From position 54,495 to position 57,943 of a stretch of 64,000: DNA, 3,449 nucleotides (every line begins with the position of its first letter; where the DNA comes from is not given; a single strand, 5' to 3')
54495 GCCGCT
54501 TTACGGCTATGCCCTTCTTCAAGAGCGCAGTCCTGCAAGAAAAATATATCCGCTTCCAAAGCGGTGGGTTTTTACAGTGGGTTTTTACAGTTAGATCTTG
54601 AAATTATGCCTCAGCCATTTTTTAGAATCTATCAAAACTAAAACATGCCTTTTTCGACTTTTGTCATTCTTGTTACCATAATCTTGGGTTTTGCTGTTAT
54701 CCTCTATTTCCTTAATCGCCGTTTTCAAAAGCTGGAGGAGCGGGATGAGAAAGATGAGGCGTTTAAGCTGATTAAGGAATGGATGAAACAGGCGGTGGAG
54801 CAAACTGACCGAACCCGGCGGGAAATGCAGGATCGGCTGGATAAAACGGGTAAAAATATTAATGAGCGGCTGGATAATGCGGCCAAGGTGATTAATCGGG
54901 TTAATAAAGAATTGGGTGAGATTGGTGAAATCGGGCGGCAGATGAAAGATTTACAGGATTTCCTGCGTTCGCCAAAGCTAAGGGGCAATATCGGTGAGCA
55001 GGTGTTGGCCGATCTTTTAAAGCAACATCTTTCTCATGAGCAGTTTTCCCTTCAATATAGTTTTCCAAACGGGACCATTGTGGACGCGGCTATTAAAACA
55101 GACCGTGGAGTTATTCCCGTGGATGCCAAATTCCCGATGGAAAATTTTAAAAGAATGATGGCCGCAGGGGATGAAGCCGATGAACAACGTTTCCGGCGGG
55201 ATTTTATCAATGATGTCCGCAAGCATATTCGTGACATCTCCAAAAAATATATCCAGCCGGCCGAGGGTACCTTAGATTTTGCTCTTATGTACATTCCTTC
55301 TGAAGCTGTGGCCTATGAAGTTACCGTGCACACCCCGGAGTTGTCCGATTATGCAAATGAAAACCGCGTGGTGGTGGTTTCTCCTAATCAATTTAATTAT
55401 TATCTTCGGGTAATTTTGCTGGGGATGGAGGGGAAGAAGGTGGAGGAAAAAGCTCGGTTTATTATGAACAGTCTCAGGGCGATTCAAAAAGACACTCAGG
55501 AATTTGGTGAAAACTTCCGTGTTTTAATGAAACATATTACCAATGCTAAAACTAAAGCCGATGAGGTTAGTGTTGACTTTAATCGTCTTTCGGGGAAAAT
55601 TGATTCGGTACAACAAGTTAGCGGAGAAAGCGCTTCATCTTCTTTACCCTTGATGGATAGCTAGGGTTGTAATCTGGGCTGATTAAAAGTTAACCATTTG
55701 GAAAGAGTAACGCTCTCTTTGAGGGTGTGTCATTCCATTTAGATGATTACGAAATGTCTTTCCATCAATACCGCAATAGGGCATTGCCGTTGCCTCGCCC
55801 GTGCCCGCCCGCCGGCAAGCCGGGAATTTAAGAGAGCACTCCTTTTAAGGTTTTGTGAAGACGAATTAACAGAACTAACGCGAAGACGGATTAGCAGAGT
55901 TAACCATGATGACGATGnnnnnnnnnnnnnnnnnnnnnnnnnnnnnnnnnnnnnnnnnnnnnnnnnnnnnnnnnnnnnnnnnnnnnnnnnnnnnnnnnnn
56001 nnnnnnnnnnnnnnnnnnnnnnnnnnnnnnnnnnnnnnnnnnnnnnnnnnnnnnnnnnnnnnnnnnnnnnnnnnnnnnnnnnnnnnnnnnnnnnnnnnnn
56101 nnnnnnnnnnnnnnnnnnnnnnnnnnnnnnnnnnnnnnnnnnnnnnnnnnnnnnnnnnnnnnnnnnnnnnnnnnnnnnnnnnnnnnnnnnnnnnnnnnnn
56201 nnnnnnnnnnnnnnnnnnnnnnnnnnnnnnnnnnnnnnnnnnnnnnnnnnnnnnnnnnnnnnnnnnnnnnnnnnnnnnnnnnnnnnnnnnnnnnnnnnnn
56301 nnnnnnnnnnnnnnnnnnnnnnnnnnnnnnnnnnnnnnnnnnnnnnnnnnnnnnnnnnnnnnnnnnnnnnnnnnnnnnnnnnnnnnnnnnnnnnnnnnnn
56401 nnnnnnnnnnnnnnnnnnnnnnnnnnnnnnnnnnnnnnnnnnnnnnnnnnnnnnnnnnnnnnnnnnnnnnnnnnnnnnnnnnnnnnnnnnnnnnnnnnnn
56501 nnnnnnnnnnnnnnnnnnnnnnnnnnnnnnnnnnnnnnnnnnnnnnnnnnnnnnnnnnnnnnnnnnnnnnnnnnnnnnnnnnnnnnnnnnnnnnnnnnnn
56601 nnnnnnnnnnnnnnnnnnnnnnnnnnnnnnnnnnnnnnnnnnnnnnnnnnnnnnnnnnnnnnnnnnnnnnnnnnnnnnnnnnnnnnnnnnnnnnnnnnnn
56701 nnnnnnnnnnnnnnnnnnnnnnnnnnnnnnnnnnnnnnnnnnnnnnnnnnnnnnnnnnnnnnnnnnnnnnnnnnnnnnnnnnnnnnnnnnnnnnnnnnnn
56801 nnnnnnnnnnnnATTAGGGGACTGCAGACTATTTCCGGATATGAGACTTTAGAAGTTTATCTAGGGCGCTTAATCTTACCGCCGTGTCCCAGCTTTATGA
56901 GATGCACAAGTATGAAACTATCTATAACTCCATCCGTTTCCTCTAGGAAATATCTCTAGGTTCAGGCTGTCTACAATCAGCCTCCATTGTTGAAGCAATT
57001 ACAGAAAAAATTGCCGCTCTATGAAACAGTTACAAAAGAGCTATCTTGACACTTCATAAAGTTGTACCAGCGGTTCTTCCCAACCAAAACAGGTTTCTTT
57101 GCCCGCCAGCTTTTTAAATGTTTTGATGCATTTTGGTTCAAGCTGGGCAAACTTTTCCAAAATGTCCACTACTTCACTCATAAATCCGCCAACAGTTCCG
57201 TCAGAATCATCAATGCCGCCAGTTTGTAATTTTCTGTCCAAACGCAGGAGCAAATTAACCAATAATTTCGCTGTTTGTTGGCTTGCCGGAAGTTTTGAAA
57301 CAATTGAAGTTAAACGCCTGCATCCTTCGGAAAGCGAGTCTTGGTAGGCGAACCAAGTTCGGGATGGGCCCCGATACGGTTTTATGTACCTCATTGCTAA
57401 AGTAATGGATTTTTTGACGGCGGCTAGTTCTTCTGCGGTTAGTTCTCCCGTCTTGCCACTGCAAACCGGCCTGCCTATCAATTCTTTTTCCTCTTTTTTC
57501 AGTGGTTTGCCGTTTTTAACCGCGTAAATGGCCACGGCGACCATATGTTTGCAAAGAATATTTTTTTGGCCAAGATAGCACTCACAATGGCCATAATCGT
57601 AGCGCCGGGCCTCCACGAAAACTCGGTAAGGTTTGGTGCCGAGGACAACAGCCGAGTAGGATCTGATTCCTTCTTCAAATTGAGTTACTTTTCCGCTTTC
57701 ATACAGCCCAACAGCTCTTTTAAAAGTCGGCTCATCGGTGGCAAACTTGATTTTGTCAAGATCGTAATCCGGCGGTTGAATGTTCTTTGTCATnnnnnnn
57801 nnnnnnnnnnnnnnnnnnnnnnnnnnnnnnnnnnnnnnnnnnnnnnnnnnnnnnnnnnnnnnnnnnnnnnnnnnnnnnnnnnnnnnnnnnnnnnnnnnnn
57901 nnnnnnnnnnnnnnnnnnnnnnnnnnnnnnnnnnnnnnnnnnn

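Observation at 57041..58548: Translationally coupled Cas4-like Fe-S PD-(D/E)xK nuclease and SWIM zinc-finger protein between the palindrome-flanked regulator and the AT-rich island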

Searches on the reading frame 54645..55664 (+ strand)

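Call 3: search_protein_families(library=pfam, proteins=[window:54645-55664:+], max_evalue=0.1)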
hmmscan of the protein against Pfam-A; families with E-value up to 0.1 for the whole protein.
window:54645-55664:+ (339 aa): 18 families
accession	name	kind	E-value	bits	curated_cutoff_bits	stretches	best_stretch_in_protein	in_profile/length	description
PF02646.22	RmuC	-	8.3e-55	186.4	26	1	53-327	2-286/291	RmuC family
PF06103.16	DUF948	-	1.6e-05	25.4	37.2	1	15-104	9-81/89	Bacterial protein of unknown function (DUF948)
PF07889.17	DUF1664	-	0.00049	20.6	34.6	1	38-107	41-110/124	Protein of unknown function (DUF1664)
PF07464.16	ApoLp-III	-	0.00079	20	36.3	1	34-105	18-90/146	Apolipophorin-III precursor (apoLp-III)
PF00015.26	MCPsignal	-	0.0077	16.5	34.6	0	266-333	84-151/172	Methyl-accepting chemotaxis protein (MCP) signalling domain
PF10157.14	BORCS6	-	0.0085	16.7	35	0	37-107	24-97/101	BLOC-1-related complex sub-unit 6 C-terminal helix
PF05565.16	Sipho_Gp157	-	0.0087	16.5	28.6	0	50-105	16-71/162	Siphovirus Gp157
PF18595.6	Nuf2_DHR10-like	-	0.0096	16.4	28.4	1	47-111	7-70/117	Nuf2, DHR10-like domain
PF00213.23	OSCP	-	0.013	16.1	22.3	1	80-131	16-67/172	ATP synthase delta (OSCP) subunit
PF14584.11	DUF4446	-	0.018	15.5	27.4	0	7-80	11-79/150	Protein of unknown function (DUF4446)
PF08649.15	DASH_Dad1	-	0.024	15.2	31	0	70-104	11-45/55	DASH complex subunit Dad1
PF20117.4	DUF6507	-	0.03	15.3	25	0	54-98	14-57/120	Family of unknown function (DUF6507)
PF06009.19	Laminin_II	-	0.05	14.1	33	0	49-104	10-65/138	Laminin Domain II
PF24164.1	TMP_N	-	0.055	14.4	27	0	66-93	22-49/82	Tape measure protein N-terminal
PF08378.17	NERD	-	0.056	14.4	22.1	0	113-202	1-95/111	Nuclease-related domain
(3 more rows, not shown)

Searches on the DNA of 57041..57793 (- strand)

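Call 57: search_rna_families(sources=[L041, L050, L049, L046, L072, L074, L045, L043, L048, L033, L036], threshold=gathering)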
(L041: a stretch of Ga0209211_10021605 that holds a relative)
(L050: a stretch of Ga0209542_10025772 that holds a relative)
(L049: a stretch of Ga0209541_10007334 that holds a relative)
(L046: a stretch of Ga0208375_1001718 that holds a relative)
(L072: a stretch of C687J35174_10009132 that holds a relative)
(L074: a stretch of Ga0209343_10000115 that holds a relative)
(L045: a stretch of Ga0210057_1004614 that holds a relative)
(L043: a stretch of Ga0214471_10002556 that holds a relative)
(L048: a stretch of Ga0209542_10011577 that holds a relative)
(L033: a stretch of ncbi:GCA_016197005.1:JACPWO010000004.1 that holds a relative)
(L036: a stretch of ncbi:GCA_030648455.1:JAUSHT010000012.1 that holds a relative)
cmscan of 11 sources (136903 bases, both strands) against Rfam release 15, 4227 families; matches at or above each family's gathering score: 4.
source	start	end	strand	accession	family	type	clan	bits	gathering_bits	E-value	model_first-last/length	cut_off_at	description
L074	2846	5039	+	RF00177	SSU_rRNA_bacteria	Gene; rRNA;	CL00111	1309.7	50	0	1-1533/1533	no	Bacterial small subunit ribosomal RNA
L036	4489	4560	+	RF00005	tRNA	Gene; tRNA;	CL00001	62.8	29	6.5e-11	1-71/71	no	tRNA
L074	3686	3910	+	RF00028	Intron_gpI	Intron;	-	61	50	1.1e-12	1-253/253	no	Group I catalytic intron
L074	6436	6507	+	RF00005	tRNA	Gene; tRNA;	CL00001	60.7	29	2.4e-10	1-71/71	no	tRNA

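Call 89: search_rna_families(sources=[L041, L050, L048], threshold=evalue, max_evalue=0.1)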
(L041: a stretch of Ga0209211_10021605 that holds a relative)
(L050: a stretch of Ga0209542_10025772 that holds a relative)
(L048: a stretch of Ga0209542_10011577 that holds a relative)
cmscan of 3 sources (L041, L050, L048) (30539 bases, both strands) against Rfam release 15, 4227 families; matches with E-value up to 0.1: 0.
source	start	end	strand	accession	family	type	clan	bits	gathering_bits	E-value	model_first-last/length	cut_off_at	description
